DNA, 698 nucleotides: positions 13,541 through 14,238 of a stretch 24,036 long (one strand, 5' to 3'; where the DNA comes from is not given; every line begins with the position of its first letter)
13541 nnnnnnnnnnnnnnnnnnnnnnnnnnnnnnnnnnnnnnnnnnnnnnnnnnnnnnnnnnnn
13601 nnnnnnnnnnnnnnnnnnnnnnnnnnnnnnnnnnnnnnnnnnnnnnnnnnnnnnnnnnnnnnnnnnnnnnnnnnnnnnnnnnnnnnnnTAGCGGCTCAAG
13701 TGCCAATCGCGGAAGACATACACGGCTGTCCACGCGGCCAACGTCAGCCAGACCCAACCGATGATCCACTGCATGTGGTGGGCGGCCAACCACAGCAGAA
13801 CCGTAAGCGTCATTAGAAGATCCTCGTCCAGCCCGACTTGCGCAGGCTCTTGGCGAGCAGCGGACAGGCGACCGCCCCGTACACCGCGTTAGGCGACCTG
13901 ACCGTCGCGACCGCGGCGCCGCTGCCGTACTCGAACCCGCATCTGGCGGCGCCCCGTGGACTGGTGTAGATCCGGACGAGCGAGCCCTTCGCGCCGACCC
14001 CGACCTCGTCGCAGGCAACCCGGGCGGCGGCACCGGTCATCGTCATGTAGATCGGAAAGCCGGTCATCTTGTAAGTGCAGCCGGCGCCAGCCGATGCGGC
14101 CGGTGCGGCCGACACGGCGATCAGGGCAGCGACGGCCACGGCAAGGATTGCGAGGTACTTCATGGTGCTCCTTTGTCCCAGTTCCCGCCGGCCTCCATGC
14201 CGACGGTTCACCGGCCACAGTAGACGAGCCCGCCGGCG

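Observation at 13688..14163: Lysogeny-side moron pair: secreted four-Cys protein plus 41-aa Trp-rich membrane peptide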

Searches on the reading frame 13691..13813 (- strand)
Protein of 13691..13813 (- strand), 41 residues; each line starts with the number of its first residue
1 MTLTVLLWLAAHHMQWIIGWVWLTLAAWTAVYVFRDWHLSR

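Call 7: search_protein_families(library=pfam, proteins=[window:13691-13813:-], max_evalue=0.1)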
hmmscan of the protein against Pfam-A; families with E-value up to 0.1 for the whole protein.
window:13691-13813:- (41 aa): 0 families

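Call 8: search_protein_families(library=phrogs, proteins=[window:13691-13813:-], max_evalue=0.1)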
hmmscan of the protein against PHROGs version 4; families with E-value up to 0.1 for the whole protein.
window:13691-13813:- (41 aa): 0 families

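Call 15: find_homologous_proteins(query=window:13691-13813:-, max_evalue=10)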
Query seq(41 aa) (41 aa): 1 proteins with E <= 10 among 1 candidates.
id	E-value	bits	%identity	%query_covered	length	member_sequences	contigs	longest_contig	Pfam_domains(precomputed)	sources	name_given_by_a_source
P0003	1.5e-15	73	90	100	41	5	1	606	-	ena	-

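Call 16: find_encoding_contigs(protein=P0003, flank=10000, max_places=10)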
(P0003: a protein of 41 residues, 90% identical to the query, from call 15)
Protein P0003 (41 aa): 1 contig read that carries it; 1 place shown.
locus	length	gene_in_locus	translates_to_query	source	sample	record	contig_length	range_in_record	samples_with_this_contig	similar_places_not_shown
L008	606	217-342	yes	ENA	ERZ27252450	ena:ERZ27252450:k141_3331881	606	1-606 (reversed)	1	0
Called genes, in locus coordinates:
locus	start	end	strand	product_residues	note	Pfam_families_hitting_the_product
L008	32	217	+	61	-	-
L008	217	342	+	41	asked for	-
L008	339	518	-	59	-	-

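Call 17: list_cluster_members(proteins=[P0003, window:13691-13813:-, P0002])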
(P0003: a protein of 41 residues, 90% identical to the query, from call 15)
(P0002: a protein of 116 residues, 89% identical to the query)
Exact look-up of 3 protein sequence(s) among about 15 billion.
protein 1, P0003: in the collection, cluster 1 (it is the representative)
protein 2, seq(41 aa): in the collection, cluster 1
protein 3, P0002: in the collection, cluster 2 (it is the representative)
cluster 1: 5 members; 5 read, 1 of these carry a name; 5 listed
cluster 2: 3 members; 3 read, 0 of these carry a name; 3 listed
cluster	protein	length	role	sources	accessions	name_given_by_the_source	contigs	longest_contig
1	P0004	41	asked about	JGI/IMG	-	-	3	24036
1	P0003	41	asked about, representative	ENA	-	-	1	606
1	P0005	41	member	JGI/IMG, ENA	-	hypothetical protein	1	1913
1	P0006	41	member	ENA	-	-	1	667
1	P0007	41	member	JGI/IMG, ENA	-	-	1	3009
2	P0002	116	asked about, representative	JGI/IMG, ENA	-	-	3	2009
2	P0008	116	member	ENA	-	-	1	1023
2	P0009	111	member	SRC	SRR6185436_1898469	-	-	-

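Call 19: find_encoding_contigs(protein=P0007, flank=10000)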
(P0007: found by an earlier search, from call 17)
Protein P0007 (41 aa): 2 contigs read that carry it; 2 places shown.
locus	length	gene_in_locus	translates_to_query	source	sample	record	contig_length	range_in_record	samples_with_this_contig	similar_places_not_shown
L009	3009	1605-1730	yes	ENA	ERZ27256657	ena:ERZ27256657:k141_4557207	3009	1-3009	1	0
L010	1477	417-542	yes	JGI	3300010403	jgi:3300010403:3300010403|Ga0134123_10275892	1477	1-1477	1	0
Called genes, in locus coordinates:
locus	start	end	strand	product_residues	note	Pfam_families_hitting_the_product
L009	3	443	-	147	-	?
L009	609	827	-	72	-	PF13560:HTH_31, PF12844:HTH_19 (weak), PF01381:HTH_3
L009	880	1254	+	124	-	PF13560:HTH_31, PF01381:HTH_3, PF12844:HTH_19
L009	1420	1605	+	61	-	-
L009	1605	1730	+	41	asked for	-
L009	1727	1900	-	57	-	-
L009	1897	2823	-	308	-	PF05257:CHAP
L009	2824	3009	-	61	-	?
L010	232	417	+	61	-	-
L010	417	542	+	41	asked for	-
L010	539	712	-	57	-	-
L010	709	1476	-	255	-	?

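Call 20: find_encoding_contigs(protein=P0005, flank=10000)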
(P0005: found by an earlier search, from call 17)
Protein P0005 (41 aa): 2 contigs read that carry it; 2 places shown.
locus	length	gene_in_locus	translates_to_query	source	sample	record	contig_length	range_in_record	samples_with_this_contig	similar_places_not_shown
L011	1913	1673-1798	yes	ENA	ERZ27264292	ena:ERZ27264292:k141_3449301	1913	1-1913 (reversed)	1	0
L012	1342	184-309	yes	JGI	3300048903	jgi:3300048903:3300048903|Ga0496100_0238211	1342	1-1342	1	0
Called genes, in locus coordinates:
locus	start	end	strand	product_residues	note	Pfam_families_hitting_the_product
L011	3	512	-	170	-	?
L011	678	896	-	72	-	PF13560:HTH_31, PF12844:HTH_19 (weak), PF01381:HTH_3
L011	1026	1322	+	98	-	PF12844:HTH_19, PF13560:HTH_31, PF01381:HTH_3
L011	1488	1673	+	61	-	-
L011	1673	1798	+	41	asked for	-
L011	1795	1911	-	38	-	?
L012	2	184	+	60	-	?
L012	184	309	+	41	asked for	-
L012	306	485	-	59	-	-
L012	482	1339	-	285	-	PF05257:CHAP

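Call 21: find_encoding_contigs(protein=P0006, flank=10000)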
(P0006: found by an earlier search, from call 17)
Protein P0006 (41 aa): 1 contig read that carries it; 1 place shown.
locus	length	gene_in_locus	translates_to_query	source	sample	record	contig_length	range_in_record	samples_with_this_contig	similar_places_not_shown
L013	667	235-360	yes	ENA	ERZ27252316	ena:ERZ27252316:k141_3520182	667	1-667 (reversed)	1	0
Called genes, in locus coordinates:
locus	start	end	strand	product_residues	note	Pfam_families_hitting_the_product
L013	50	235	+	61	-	-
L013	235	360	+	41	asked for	-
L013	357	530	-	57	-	-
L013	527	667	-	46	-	?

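Call 38: find_related_loci(query=A2, collection=viral_contigs, flank=10000)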
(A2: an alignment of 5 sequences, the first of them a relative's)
Query A2 (41 aa) in viral_contigs; peptide patterns used: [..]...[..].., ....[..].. (x = any residue, [..] = any of these).
73 stretches matched a pattern, but none encodes a relative of the query by tblastn (E <= 1e-3).

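Call 48: search_protein_families(library=padloc, proteins=[window:13691-13813:-], max_evalue=1)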
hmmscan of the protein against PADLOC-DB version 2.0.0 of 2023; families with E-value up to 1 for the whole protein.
window:13691-13813:- (41 aa): 0 families

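Call 49: search_protein_families(library=ncbifam, proteins=[window:13691-13813:-], max_evalue=1)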
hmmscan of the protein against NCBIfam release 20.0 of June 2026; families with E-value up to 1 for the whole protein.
window:13691-13813:- (41 aa): 0 families

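Call 87: find_encoding_contigs(protein=P0008, flank=3000, max_places=4)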
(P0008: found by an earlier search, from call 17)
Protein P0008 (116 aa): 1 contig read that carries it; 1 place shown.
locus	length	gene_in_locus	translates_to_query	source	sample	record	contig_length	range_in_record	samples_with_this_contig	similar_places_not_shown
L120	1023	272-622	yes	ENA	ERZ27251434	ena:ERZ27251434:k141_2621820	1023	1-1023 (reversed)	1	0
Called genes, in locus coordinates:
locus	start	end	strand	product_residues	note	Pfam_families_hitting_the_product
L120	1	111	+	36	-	?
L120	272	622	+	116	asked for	-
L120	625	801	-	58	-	-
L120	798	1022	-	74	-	?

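Call 94: search_dna_similar(query=window:13691-13813:-, collection=phages, mode=protein, max_evalue=1)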
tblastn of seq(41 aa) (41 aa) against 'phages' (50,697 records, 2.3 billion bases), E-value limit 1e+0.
No match.
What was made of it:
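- It has no homologue outside this phage lineage (calls 15, 38, 94).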

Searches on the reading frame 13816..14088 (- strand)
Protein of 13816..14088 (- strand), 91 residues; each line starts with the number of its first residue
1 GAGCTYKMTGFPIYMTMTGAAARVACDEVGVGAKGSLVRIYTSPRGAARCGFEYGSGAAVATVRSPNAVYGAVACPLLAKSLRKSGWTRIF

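Call 81: predict_structure(alignment_id=A6)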
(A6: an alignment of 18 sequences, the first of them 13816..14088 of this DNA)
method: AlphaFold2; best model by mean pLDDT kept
length: 91 residues; sequences in the alignment: 18
mean_pLDDT: 88.0   pTM: 0.78
mean pLDDT of the five models: 88.0, 87.4, 86.3, 85.5, 85.4
residues with pLDDT >= 90: 41; 70-90: 48; 50-70: 2; < 50: 0
segments of 3 or more residues with pLDDT < 50: none
pLDDT, mean of each block of 10 residues (from residue 1): 84 92 83 82 92 88 93 89 88 94
secondary structure, 60 per line:
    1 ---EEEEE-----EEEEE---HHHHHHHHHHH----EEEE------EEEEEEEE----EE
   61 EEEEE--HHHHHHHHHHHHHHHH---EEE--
elements in order: E4-8 E14-18 H22-32 E37-40 E47-54 E59-65 H68-83 E87-89
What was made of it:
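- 13813..14163 (-): Gene for the 116-aa exported protein. The signal peptide is residues 1-25 (14089-14163). The mature 91-aa basic domain with four Cys is encoded at 13816-14088. AF2 model of the mature domain: pLDDT 88, pTM 0.78 (call 81).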

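Call 85: fold_search(model_id=the predicted structure, library=pdb)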
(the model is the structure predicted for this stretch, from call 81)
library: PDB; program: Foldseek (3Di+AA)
matches with E <= 10: 140; with E <= 0.001: 0
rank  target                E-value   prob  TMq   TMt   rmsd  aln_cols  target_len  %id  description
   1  6sgw_D                1.5e+00  0.08  0.32  0.15   9.9       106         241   17  Structure of the ESX-3 core complex (released 2019-10-09)
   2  9mhq_E                1.7e+00  0.10  0.32  0.16  11.0        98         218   10  G169V variant of Streptomyces coelicolor coproheme decarboxylase in complex with Monovinyl, Monopropionate Deuteroheme (released 2025-10-22)
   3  3c1n_A                1.7e+00  0.06  0.24  0.07   8.0        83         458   16  Crystal Structure of Allosteric Inhibition Threonine-sensitive Aspartokinase from Methanococcus jannaschii with L-thre (released 2008-03-25)
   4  3c1n_C                1.8e+00  0.07  0.24  0.06   8.2        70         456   17  Crystal Structure of Allosteric Inhibition Threonine-sensitive Aspartokinase from Methanococcus jannaschii with L-thre (released 2008-03-25)
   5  4g0u_A                2.0e+00  0.04  0.23  0.06  11.2        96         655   11  Human topoisomerase IIbeta in complex with DNA and amsacrine (released 2013-07-17)
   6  1s12_C                2.1e+00  0.04  0.21  0.21   9.0        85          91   12  Crystal structure of TM1457 (released 2004-12-07)
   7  9mhq_A                2.4e+00  0.08  0.32  0.16  11.0        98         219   10  G169V variant of Streptomyces coelicolor coproheme decarboxylase in complex with Monovinyl, Monopropionate Deuteroheme (released 2025-10-22)
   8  9mhq_C                2.6e+00  0.08  0.32  0.16  11.5        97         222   10  G169V variant of Streptomyces coelicolor coproheme decarboxylase in complex with Monovinyl, Monopropionate Deuteroheme (released 2025-10-22)
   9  6sga_FQ               2.6e+00  0.08  0.30  0.14   8.6        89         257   16  Body domain of the mt-SSU assemblosome from Trypanosoma brucei (released 2019-09-18)
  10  2l48_MODEL_1_A        2.7e+00  0.08  0.31  0.32   7.3        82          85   15  Solution structure of the PlyG cell wall binding domain (released 2011-10-12)
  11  9mhq_B                2.7e+00  0.08  0.32  0.16  11.0        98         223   10  G169V variant of Streptomyces coelicolor coproheme decarboxylase in complex with Monovinyl, Monopropionate Deuteroheme (released 2025-10-22)
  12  7r2z_B                2.9e+00  0.08  0.31  0.29   9.3        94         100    8  Carbon regulatory PII-like protein SbtB from Synechocystis sp. 6803 in complex with ATP and ADP resulting from long AT (released 2023-02-15)
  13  7lmx_A                2.9e+00  0.07  0.29  0.33   8.9        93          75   11  A HIGHLY SPECIFIC INHIBITOR OF INTEGRIN ALPHA-V BETA-6 WITH A DISULFIDE (released 2022-08-10)
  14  8w50_C                2.9e+00  0.05  0.28  0.07  10.7        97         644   13  Crystal structure of DNA binding and cleavage core of human topoisomerase 2-alpha in a DNA binding-competent conformat (released 2024-07-24)
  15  9evs_1G               2.9e+00  0.03  0.23  0.22  10.5        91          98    6  Structure of the flowering plant mitoribosome with P-site tRNA (released 2025-09-03)
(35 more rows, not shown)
